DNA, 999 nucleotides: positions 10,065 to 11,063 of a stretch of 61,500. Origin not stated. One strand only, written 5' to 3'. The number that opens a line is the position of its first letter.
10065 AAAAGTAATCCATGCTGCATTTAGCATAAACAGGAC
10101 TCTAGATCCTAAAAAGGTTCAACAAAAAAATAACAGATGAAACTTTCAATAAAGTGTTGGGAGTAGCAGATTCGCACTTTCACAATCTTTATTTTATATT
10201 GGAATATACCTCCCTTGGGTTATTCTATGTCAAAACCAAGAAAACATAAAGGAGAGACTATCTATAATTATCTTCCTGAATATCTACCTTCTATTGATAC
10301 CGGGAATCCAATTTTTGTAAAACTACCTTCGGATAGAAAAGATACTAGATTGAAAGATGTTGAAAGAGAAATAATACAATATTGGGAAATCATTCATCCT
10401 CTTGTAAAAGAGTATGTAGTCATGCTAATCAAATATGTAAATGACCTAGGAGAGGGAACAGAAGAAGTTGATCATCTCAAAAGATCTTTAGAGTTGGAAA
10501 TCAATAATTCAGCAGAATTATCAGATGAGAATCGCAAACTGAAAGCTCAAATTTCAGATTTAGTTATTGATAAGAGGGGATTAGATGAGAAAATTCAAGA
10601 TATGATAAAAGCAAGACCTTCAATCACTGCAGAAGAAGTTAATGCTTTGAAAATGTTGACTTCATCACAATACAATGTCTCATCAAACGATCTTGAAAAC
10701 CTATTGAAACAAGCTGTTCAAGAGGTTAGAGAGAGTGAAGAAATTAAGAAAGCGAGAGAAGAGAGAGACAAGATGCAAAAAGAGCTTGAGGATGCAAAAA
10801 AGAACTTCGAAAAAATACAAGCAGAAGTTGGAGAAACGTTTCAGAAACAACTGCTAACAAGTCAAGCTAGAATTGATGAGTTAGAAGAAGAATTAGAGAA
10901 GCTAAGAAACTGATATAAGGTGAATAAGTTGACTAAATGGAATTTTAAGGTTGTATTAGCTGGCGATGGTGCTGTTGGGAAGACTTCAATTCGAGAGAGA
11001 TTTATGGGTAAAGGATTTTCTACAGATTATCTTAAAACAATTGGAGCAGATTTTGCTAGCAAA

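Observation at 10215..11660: Rab-like small GTPase fused to a coiled coil and translationally linked to a coiled-coil partner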

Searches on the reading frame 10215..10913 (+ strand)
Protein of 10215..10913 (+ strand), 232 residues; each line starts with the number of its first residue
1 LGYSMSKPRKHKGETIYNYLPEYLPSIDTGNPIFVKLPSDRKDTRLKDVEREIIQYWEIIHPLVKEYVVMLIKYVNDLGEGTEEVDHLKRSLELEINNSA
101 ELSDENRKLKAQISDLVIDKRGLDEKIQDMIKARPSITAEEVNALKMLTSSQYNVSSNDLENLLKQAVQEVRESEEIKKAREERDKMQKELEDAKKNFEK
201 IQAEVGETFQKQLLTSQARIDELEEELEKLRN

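Call 4: search_protein_families(library=pfam, proteins=[window:10215-10913:+], max_evalue=0.01)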
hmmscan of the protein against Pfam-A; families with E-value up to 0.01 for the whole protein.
window:10215-10913:+ (232 aa): 1 family
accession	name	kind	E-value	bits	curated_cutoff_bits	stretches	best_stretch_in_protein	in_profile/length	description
PF00038.26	Filament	-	0.00027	21.1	40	1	75-232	74-238/313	Intermediate filament protein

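Call 7: find_homologous_proteins(query=window:10215-10913:+)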
Query window:10215-10913:+ (232 aa): 68 proteins with E <= 0.001 among 813 candidates.
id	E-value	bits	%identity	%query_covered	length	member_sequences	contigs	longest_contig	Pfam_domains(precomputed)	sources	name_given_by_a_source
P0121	5.3e-128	443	93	98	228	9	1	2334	-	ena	-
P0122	4.2e-123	427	89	98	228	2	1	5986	-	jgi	jgi:hypothetical protein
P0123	4.3e-118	411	85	98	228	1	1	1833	-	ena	-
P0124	6.2e-117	407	84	98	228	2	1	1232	-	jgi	jgi:hypothetical protein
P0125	1.9e-116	405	84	98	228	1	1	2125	-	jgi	jgi:hypothetical protein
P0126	4.2e-105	368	76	98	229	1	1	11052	-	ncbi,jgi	ncbi:MAG: coiled-coil domain-containing protein [Candidatus Heimdallarchaeaceae archaeon]|jgi:hypoth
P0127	2.7e-100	353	69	98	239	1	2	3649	PF05325.16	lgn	-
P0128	1.7e-98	347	67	95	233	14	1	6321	-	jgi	-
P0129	5.4e-98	345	65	95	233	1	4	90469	-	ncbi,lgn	-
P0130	6.7e-98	345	66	95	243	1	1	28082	PF05325.16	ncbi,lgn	-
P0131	6.7e-98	345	67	98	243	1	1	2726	PF05325.16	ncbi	-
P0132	5.2e-97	342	67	98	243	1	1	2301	-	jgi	jgi:hypothetical protein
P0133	1.8e-96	340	66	98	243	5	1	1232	-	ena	-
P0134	4.3e-96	339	65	95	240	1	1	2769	-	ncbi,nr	ncbi:MAG: hypothetical protein H7647_03995 [Candidatus Heimdallarchaeota archaeon]|nr:hypothetical p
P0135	4.5e-96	339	65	95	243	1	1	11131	-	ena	-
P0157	2.5e-90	320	66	91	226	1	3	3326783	-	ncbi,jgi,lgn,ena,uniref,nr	ncbi:MAG: hypothetical protein K9W46_11800 [Candidatus Heimdallarchaeum endolithica]|uniref:Uncharac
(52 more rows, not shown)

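Call 8: find_encoding_contigs(protein=P0157, flank=8000, max_places=3)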
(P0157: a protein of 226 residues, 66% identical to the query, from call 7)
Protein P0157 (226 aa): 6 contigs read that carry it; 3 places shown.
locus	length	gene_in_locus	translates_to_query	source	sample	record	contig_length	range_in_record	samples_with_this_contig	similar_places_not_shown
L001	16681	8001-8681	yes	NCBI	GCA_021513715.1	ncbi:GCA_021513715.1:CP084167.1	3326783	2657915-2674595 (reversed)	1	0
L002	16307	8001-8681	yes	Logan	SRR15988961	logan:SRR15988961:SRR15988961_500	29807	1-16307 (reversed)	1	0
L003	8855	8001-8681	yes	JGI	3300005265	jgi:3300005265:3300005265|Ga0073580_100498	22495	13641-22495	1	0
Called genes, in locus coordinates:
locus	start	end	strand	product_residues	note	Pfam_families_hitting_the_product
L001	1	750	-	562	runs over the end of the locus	PF01268:FTHFS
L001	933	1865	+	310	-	PF01428:zf-AN1, PF02163:Peptidase_M50 (faint)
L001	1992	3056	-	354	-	PF01070:FMN_dh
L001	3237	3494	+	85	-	PF02150:Zn_ribbon_RPB9 (weak)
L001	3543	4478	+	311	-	PF22025:ThiI_fer, PF02926:THUMP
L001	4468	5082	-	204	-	PF01871:AMMECR1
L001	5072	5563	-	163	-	PF01927:Mut7-C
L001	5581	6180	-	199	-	PF00571:CBS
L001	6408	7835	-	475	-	-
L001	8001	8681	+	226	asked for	-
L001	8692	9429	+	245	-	PF00025:Arf, PF00071:Ras, PF04670:Gtr1_RagA, PF08477:Roc, PF00009:GTP_EFTU (weak)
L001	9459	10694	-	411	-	PF13240:Zn_Ribbon_1 (weak)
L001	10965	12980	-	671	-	PF05833:NFACT_N, PF05670:NFACT-R_1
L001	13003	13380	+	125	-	-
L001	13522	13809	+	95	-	-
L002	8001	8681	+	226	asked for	-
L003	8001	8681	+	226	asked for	-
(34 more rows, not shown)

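Call 18: find_related_loci(query=A1, collection=genome_contigs, flank=8000)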
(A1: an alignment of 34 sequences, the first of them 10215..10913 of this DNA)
Query A1 (232 aa) in genome_contigs; peptide patterns used: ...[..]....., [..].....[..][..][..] (x = any residue, [..] = any of these).
110 stretches matched a pattern; 31 encode a relative of the query (tblastn E <= 1e-3); 28 distinct loci.
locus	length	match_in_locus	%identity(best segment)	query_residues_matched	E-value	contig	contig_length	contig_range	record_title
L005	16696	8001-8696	93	1-232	6e-137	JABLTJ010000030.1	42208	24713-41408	MAG: Promethearchaeati archaeon isolate HMA_bin2.96 metabat2_96_fa_scaffold_563, whole genome shotgun sequence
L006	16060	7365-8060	97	1-232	2e-148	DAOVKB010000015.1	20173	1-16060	MAG TPA_asm: archaeon isolate CSMAG_1408 CSMAG_1408_k141_176144_length_20173_cov_28.8998, whole genome shotgun sequence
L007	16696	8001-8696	66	1-232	2e-108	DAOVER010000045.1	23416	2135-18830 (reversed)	MAG TPA_asm: Candidatus Heimdallarchaeota archaeon isolate CSMAG_1088 CSMAG_1088_k141_3943685_length_23416_cov_38.9282,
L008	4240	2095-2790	65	1-232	4e-108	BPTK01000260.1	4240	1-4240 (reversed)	MAG: Candidatus Heimdallarchaeota archaeon 7H_bin4 DNA, 7H_mb2_bin4_NODE_1861, whole genome shotgun sequence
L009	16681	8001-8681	67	1-227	5e-107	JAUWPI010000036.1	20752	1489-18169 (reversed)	MAG: Candidatus Heimdallarchaeota archaeon isolate CSMAG_2472 CSMAG_2472_k141_1134266_length_20752_cov_10.8996, whole ge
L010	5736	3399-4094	65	1-232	2e-105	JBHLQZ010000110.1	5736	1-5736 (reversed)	MAG: Candidatus Thorarchaeota archaeon isolate QM1B.68 QM1B.68@68583, whole genome shotgun sequence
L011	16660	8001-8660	65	1-220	9e-105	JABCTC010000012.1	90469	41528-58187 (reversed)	MAG: Candidatus Heimdallarchaeota archaeon isolate HM4_B41 NODE_85_length_90469_cov_1.38552_ID_39265582, whole genome sh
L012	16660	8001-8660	66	1-220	1e-104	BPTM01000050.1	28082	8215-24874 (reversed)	MAG: Candidatus Heimdallarchaeota archaeon 7H_bin003 DNA, 7H_mbSensitive_bin3_NODE_96, whole genome shotgun sequence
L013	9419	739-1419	65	1-227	3e-104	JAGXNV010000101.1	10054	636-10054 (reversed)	MAG: Candidatus Heimdallarchaeota archaeon isolate bin51 NODE_102_length_10054_cov_5.844743, whole genome shotgun sequen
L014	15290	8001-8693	62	1-231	2e-101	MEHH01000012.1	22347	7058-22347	MAG: Candidatus Heimdallarchaeota archaeon AB_125 HeimAB125_contig000012, whole genome shotgun sequence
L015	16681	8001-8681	63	1-227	5e-101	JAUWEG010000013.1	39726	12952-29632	MAG: Candidatus Heimdallarchaeota archaeon isolate CSMAG_2184 CSMAG_2184_k141_759033_length_39726_cov_12.0000, whole gen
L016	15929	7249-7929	62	1-227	9e-101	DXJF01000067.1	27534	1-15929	MAG TPA_asm: Candidatus Heimdallarchaeota archaeon isolate CR1378_bin_8 k127_116370, whole genome shotgun sequence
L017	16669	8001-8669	65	9-231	2e-100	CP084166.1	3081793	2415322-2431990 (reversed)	MAG: Candidatus Heimdallarchaeum aukensis isolate PM71 chromosome, complete genome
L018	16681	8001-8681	62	1-227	5e-100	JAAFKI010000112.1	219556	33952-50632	MAG: Candidatus Heimdallarchaeota archaeon isolate C4.bin.14 k83_1543666, whole genome shotgun sequence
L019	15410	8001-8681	61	1-227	4e-99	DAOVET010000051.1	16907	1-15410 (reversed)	MAG TPA_asm: Candidatus Heimdallarchaeota archaeon isolate CSMAG_1090 CSMAG_1090_k141_2372851_length_16907_cov_8.9050, w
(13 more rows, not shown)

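Call 26: predict_structure(alignment_id=A1)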
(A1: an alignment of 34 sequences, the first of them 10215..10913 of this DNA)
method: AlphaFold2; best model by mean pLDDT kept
length: 232 residues; sequences in the alignment: 34
mean_pLDDT: 70.1   pTM: 0.25
mean pLDDT of the five models: 70.1, 68.8, 68.7, 59.3, 57.9
residues with pLDDT >= 90: 19; 70-90: 107; 50-70: 74; < 50: 32
segments of 3 or more residues with pLDDT < 50: 1-17, 20-28, 31-33, 153-155
pLDDT, mean of each block of 10 residues (from residue 1): 37 45 45 55 67 76 76 64 70 88 90 91 88 68 61 52 65 68 83 82 77 82 83 58
secondary structure, 60 per line:
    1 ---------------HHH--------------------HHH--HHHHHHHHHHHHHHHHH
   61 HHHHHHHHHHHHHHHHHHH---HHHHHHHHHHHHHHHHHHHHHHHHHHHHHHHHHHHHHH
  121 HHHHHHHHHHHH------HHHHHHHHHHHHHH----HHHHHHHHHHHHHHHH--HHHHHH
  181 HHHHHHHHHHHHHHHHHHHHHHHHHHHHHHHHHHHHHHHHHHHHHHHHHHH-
elements in order: H44-79 H83-132 H139-152 H157-172 H175-231

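Call 28: search_protein_representatives(alignment_id=A1)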
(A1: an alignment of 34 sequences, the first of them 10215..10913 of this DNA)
Query: 34 sequences, 229 profile positions. Proteins with E-value up to 0.001 (for the whole library): 16; up to 1e-10: 12; up to 1e-30: 5. The best 16 are listed.
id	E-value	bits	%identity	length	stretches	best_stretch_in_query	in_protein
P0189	2.7e-107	373.9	-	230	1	1-228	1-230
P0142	3.7e-85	301.4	-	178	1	51-227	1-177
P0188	5.7e-63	228.9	-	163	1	1-122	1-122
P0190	1.8e-40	155.3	-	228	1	4-227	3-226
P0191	3.3e-31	125.0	-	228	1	13-225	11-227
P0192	4.9e-28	114.6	-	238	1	4-223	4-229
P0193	2.0e-23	99.5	-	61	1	1-54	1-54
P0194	8.0e-23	97.5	-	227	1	8-223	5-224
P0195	2.4e-17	79.6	-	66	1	134-197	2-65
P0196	1.3e-16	77.2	-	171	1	8-162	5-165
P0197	6.3e-16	75.0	-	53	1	181-227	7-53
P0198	1.2e-15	74.0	-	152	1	8-142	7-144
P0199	2.2e-07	47.0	-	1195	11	165-224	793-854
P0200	4.3e-06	42.8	-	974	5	83-146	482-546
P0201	3.0e-04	36.7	-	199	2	31-116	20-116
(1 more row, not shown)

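Call 30: find_encoding_contigs(protein=P0190, flank=6000, max_places=3)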
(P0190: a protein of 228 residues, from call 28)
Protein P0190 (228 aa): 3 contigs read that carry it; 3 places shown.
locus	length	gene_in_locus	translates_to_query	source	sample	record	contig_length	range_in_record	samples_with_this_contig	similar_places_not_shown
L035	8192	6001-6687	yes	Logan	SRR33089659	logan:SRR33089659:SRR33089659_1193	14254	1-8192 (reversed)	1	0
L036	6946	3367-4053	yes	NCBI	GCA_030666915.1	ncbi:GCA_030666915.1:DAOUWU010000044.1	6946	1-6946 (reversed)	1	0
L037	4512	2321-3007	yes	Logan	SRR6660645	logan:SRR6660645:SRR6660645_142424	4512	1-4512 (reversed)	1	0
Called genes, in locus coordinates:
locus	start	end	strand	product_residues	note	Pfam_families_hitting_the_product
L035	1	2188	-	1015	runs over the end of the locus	-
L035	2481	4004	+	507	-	PF00535:Glycos_transf_2, PF13641:Glyco_tranf_2_3, PF13632:Glyco_trans_2_3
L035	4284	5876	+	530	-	PF00535:Glycos_transf_2, PF13641:Glyco_tranf_2_3, PF13506:Glyco_transf_21, PF13632:Glyco_trans_2_3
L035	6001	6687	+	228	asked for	PF25450:Rab11-FIP3 (weak)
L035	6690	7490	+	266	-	PF00025:Arf, PF00071:Ras, PF08477:Roc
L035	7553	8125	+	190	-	PF02926:THUMP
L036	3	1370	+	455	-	?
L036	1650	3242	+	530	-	PF00535:Glycos_transf_2, PF13641:Glyco_tranf_2_3, PF13506:Glyco_transf_21, PF13632:Glyco_trans_2_3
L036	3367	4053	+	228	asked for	PF25450:Rab11-FIP3 (weak)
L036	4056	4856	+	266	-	PF00025:Arf, PF00071:Ras, PF08477:Roc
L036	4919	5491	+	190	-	PF02926:THUMP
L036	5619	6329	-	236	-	PF00382:TFIIB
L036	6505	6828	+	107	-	-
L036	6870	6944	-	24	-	?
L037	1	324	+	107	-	?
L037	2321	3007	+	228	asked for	PF25450:Rab11-FIP3 (weak)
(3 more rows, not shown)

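Call 31: find_encoding_contigs(protein=P0191, flank=6000, max_places=2)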
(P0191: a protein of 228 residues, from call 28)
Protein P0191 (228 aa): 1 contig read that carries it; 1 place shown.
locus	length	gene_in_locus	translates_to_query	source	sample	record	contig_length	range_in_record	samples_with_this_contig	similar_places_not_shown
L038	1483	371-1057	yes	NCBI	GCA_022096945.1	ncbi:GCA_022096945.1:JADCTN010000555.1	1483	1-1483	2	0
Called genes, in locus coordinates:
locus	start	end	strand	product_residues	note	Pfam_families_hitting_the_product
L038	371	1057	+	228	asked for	-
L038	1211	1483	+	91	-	?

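Call 32: find_encoding_contigs(protein=P0192, flank=6000, max_places=2)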
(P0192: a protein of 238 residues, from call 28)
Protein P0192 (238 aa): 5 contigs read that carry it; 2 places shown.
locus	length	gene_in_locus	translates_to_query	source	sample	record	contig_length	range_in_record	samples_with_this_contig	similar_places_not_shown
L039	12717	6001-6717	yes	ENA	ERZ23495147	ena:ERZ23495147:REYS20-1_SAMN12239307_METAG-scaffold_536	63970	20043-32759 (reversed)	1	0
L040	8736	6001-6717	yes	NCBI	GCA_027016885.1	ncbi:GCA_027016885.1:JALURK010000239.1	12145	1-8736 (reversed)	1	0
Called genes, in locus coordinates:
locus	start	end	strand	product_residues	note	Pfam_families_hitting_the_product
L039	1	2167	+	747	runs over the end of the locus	-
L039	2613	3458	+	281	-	PF00025:Arf, PF00071:Ras, PF08477:Roc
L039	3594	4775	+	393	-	PF01979:Amidohydro_1, PF07969:Amidohydro_3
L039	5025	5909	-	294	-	PF14336:GLUCM-like_C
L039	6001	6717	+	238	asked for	-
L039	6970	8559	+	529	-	PF05960:DUF885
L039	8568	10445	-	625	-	PF17874:TPR_MalT, PF13374:TPR_10 (weak), PF13424:TPR_12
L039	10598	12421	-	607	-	PF00515:TPR_1 (faint), PF07719:TPR_2 (faint), PF10602:RPN7 (faint), PF13428:TPR_14 (faint), PF07721:TPR_4 (faint), PF13176:TPR_7 (faint), PF17874:TPR_MalT (weak), PF13424:TPR_12 (weak), +3 more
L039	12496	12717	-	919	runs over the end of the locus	PF08309:LVIVD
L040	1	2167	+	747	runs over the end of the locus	-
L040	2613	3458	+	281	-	PF00025:Arf, PF00071:Ras, PF08477:Roc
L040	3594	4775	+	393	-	PF01979:Amidohydro_1, PF07969:Amidohydro_3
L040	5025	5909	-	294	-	PF14336:GLUCM-like_C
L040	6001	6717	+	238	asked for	-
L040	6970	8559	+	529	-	PF05960:DUF885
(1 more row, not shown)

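Call 33: find_encoding_contigs(protein=P0194, flank=6000, max_places=2)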
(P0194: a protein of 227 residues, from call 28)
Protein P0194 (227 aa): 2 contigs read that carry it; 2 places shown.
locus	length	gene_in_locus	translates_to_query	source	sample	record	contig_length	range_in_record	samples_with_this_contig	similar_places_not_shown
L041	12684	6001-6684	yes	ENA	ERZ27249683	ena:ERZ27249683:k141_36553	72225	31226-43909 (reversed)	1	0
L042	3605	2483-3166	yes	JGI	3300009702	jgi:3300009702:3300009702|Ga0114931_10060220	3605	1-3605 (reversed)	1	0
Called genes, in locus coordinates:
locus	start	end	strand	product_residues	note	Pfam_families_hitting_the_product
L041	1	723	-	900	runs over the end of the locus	PF00690:Cation_ATPase_N, PF00122:E1-E2_ATPase, PF00702:Hydrolase, PF13246:Cation_ATPase, PF08282:Hydrolase_3 (faint), PF00689:Cation_ATPase_C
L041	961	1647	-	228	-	PF00300:His_Phos_1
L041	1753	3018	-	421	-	PF01978:TrmB (faint)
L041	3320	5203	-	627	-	PF00589:Phage_integrase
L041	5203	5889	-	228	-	-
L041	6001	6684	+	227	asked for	-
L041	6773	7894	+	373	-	PF14520:HHH_5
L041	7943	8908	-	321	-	PF01544:CorA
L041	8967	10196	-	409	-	PF04851:ResIII (faint), PF00271:Helicase_C, PF16203:ERCC3_RAD25_C (weak)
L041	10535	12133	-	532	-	PF01019:G_glu_transpept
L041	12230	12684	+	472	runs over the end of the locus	-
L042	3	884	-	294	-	?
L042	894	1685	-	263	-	PF00589:Phage_integrase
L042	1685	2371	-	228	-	-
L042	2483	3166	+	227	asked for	-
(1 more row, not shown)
